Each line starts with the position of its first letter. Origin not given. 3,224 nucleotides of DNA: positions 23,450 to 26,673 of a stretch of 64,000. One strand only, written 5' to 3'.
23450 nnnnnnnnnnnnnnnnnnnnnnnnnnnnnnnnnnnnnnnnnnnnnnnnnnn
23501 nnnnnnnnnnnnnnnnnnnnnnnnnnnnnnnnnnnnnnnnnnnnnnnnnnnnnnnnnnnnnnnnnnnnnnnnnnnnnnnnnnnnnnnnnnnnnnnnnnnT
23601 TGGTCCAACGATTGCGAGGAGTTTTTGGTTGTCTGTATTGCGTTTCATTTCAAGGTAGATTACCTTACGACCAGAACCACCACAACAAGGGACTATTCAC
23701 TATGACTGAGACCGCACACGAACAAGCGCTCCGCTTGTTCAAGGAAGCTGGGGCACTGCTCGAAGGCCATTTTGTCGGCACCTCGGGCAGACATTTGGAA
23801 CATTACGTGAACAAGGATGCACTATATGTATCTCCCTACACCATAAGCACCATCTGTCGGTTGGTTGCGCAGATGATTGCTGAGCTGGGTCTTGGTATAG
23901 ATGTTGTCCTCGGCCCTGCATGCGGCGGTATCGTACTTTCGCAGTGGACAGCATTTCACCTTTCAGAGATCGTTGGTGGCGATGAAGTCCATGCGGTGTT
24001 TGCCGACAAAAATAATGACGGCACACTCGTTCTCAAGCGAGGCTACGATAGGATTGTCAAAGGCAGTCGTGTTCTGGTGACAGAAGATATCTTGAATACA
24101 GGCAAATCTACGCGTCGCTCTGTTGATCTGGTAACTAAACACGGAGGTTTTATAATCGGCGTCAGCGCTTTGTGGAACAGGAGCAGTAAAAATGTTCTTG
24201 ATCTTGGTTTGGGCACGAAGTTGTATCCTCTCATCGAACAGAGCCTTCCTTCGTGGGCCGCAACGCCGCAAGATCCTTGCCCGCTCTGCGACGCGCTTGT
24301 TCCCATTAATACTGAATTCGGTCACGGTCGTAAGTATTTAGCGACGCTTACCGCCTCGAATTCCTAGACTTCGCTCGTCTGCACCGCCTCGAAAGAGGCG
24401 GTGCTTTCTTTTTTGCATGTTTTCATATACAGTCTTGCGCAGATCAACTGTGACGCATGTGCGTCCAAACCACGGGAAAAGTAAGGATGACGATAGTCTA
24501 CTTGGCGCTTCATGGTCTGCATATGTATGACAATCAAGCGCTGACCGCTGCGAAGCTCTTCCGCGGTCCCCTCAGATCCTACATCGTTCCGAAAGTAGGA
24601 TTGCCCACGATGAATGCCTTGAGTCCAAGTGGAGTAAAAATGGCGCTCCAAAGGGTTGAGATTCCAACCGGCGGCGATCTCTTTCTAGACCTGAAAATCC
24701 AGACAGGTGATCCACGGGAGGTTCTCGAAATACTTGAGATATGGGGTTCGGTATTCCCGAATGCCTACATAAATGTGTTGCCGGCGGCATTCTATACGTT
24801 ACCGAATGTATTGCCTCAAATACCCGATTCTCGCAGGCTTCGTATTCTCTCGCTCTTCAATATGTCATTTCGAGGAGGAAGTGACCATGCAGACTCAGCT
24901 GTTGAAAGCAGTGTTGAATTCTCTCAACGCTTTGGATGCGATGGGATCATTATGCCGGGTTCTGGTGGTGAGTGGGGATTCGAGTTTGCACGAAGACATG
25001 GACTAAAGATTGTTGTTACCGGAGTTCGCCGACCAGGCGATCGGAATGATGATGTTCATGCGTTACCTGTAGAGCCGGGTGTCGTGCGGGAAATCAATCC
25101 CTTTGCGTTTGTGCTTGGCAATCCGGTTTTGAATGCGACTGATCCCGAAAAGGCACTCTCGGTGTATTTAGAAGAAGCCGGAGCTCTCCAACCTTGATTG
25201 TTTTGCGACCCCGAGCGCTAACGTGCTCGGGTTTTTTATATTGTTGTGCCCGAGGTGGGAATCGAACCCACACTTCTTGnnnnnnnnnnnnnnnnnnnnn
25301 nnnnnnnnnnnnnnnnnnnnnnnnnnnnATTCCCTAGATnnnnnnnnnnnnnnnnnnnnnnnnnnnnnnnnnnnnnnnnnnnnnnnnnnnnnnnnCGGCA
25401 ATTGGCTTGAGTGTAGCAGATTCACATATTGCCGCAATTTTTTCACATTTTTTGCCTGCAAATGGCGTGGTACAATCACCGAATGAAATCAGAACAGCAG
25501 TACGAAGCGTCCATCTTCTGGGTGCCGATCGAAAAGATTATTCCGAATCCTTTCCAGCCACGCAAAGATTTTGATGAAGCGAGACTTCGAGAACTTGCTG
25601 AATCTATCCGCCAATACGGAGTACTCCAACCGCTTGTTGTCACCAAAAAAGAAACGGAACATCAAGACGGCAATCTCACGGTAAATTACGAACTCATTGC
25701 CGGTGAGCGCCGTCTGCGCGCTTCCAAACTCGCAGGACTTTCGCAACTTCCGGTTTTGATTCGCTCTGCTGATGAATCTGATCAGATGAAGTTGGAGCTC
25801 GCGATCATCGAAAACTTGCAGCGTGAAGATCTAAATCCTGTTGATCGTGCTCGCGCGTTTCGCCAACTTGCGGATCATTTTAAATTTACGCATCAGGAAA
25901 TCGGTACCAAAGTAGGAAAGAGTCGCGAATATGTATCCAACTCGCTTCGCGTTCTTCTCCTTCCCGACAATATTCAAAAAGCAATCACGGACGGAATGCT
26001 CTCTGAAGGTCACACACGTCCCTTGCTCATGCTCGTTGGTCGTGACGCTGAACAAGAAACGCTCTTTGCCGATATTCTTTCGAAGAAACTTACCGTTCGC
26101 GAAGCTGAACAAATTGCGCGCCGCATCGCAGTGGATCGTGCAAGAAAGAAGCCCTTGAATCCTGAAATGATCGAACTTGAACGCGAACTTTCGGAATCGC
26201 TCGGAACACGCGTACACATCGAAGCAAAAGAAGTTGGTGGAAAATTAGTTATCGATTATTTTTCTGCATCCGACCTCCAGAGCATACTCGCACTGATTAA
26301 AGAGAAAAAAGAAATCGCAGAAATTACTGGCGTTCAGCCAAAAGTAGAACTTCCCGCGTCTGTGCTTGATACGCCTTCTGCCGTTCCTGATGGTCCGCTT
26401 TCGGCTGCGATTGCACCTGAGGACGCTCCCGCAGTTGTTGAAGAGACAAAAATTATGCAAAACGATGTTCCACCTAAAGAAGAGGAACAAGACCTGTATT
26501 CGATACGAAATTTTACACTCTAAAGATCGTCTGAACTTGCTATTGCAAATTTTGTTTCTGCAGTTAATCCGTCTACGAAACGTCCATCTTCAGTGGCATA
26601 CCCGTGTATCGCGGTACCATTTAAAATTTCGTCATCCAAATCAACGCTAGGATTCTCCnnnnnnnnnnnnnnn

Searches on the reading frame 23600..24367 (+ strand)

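Call 18: search_protein_families(library=pfam, proteins=[window:23600-24367:+], max_evalue=0.01)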
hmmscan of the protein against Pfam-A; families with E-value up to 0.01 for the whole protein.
window:23600-24367:+ (255 aa): 1 family
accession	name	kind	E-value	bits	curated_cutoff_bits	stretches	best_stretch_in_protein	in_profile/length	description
PF00156.33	Pribosyltran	-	7.8e-10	38.7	26.3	1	81-199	11-131/158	Phosphoribosyl transferase domain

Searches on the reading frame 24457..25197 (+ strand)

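Call 18: search_protein_families(library=pfam, proteins=[window:24457-25197:+], max_evalue=0.01)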
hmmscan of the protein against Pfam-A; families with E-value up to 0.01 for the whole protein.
window:24457-25197:+ (246 aa): 0 families

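Call 33: search_protein_families(library=pfam, proteins=[window:24457-25197:+], max_evalue=0.1)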
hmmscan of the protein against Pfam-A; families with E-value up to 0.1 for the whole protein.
window:24457-25197:+ (246 aa): 1 family
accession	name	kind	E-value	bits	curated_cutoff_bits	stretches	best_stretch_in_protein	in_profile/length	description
PF00215.30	OMPdecase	-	0.044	14.1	27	1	130-234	108-218/221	Orotidine 5'-phosphate decarboxylase / HUMPS family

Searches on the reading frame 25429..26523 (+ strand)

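Call 6: search_protein_families(library=pfam, proteins=[window:25429-26523:+], max_evalue=0.001)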
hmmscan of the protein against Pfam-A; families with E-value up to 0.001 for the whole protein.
window:25429-26523:+ (364 aa): 3 families
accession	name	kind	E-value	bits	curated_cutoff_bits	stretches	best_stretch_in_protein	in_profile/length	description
PF17762.8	HTH_ParB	-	8.3e-30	103.4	22.6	1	133-233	1-100/102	ParB HTH domain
PF02195.25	ParB_N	-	6.4e-28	97.1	26.3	1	31-131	5-95/95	ParB N-terminal domain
PF23552.2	ParB_C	-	3.5e-12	46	23.8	1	244-291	2-50/50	ParB dimerisation domain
